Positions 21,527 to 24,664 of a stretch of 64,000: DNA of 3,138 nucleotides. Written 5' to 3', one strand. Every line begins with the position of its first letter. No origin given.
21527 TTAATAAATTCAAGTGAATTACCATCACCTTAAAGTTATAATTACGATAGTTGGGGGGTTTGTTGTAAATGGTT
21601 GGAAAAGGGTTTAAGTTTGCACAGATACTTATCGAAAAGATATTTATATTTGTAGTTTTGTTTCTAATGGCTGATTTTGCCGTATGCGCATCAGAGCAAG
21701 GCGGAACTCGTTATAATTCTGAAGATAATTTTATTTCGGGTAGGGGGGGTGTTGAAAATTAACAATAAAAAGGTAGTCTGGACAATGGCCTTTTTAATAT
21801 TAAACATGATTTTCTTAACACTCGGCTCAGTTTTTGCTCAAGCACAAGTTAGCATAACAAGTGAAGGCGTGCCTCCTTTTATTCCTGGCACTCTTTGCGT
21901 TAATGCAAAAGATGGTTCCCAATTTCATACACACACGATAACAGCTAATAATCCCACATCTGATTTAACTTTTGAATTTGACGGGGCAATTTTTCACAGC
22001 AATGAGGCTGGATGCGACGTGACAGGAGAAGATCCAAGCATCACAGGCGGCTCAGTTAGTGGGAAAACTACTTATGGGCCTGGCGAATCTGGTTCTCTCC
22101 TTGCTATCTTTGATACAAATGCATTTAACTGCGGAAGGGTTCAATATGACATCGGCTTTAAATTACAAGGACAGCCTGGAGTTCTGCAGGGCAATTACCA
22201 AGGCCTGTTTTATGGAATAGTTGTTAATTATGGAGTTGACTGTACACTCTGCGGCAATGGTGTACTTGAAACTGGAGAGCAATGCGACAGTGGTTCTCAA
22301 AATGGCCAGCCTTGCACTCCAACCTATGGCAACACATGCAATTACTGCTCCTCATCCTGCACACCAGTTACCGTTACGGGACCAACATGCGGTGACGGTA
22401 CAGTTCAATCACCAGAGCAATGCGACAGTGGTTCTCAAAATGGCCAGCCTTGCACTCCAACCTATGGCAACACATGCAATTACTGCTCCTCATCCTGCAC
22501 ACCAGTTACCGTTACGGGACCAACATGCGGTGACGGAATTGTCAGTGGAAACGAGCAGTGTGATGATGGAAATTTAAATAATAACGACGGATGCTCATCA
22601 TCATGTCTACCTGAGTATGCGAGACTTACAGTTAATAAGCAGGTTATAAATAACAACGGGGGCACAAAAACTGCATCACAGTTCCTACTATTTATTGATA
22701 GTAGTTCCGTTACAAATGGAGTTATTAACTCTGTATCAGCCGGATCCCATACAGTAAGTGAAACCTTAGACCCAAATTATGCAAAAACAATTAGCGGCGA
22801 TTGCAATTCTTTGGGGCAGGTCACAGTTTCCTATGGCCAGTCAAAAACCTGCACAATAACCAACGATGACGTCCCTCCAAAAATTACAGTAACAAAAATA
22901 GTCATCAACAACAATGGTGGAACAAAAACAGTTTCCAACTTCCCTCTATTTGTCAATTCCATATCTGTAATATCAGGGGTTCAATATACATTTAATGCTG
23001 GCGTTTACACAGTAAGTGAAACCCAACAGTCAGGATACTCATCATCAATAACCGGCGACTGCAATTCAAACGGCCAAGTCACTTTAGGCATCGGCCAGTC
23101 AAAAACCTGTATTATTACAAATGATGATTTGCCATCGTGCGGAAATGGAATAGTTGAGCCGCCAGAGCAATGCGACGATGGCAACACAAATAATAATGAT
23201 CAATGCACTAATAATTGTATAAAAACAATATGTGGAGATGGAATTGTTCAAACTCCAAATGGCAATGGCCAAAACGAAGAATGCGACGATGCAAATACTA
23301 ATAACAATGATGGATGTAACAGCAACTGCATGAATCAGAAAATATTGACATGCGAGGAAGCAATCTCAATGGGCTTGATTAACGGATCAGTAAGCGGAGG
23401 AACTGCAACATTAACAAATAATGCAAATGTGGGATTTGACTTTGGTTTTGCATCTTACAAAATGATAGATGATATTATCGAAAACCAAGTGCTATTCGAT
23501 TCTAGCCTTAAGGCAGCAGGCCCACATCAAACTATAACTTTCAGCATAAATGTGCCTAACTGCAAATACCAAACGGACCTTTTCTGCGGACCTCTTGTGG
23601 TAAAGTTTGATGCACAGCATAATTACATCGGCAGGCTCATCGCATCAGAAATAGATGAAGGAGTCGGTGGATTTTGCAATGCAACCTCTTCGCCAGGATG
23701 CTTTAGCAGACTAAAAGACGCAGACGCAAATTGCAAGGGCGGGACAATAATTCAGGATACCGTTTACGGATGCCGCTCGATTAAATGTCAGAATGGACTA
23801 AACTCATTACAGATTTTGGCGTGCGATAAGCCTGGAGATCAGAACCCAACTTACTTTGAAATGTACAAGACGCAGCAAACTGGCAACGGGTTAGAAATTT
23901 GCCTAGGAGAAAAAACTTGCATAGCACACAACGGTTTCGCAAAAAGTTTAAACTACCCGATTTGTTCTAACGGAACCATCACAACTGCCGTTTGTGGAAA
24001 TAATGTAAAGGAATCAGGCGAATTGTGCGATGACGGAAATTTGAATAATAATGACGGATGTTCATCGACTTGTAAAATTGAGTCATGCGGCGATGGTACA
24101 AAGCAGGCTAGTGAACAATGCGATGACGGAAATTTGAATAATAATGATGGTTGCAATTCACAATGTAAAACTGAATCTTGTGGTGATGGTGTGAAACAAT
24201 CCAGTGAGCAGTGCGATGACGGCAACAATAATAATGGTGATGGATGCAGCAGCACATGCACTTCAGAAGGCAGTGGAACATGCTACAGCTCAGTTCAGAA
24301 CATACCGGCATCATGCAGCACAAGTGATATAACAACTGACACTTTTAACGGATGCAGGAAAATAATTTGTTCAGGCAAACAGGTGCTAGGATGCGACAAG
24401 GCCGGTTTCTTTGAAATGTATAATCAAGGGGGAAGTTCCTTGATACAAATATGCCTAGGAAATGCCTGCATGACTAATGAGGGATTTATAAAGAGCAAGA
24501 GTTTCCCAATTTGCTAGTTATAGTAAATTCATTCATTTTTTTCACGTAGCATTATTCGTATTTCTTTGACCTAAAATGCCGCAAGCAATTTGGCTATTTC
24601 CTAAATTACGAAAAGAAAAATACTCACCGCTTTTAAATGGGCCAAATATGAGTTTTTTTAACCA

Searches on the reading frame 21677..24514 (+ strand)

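Call 3: search_protein_families(library=pfam, proteins=[window:21677-24514:+], max_evalue=0.01)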
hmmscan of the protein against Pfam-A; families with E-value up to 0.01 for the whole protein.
window:21677-24514:+ (946 aa): 1 family
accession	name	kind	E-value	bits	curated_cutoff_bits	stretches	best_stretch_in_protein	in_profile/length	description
PF13948.11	DUF4215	-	1.7e-35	121.5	27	6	264-310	7-46/47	Domain of unknown function (DUF4215)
